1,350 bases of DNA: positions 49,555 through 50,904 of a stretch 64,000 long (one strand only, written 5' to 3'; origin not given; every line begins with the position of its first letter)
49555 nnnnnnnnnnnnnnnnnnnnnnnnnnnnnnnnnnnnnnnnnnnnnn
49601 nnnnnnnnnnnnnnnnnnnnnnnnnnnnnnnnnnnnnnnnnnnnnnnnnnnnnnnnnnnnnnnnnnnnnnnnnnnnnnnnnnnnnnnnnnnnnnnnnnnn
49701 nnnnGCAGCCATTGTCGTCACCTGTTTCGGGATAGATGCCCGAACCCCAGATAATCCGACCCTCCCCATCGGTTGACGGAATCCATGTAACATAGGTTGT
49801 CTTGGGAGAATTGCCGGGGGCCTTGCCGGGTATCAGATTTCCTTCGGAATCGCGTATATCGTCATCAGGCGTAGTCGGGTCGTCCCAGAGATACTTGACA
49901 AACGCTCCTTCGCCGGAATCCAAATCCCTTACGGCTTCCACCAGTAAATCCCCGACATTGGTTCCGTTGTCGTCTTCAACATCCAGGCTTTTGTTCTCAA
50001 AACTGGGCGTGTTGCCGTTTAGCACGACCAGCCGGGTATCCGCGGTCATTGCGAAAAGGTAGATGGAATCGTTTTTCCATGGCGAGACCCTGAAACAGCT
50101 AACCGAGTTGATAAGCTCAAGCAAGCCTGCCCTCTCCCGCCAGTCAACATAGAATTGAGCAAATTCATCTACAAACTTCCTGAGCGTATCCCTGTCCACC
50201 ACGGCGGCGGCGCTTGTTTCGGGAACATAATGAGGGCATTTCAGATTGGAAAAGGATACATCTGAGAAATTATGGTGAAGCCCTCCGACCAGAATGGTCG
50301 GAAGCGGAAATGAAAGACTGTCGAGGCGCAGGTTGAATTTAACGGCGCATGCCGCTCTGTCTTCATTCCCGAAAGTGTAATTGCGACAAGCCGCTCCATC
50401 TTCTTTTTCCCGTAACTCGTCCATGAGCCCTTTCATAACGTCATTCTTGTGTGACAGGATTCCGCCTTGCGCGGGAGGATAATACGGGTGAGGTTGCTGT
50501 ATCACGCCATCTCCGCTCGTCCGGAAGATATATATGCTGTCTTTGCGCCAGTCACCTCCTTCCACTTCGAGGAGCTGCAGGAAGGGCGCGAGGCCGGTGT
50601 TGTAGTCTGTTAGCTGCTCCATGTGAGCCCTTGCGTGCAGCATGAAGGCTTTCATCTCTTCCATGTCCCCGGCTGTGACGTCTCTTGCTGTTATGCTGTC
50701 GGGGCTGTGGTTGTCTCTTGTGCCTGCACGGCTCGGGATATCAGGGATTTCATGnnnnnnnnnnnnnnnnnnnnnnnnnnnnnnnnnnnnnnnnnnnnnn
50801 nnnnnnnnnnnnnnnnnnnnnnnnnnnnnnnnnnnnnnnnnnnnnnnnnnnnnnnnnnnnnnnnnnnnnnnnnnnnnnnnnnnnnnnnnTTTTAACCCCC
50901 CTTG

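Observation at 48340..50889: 849-aa membrane protein built from an internal tandem duplication of a ~350-aa Cys-containing periplasmic domain of unknown family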

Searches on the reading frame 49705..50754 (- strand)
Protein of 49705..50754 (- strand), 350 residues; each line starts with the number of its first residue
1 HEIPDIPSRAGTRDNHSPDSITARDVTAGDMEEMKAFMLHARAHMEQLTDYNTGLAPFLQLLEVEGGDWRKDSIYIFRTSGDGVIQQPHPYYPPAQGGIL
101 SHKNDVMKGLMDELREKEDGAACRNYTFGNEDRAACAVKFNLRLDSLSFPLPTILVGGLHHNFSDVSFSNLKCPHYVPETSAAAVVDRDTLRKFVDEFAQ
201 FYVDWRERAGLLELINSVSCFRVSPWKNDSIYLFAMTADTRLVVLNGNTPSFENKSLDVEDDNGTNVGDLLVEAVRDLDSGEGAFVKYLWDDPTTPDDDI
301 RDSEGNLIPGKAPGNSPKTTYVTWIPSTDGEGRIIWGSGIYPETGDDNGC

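Call 60: predict_structure(alignment_id=A3)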
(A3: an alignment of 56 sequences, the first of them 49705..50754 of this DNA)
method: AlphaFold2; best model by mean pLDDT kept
length: 350 residues; sequences in the alignment: 56
mean_pLDDT: 91.3   pTM: 0.88
mean pLDDT of the five models: 91.3, 90.9, 90.9, 90.8, 90.8
residues with pLDDT >= 90: 293; 70-90: 32; 50-70: 8; < 50: 17
segments of 3 or more residues with pLDDT < 50: 6-15, 346-350
pLDDT, mean of each block of 10 residues (from residue 1): 47 55 97 97 92 91 94 97 94 95 96 92 98 98 87 96 95 92 98 98 94 91 96 96 95 95 98 96 97 94 93 97 90 95 64
secondary structure, 60 per line:
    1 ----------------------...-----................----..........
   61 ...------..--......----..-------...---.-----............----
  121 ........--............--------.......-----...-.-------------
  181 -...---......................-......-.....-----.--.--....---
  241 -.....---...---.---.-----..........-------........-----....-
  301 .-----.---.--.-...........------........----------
elements in order: H31-46 H51-63 E74-79 H105-116 E121-128 E131-142 E151-157 H188-209 H211-216 H218-222 E234-237 E242-246 H267-275 E283-290 E316-326 E333-340
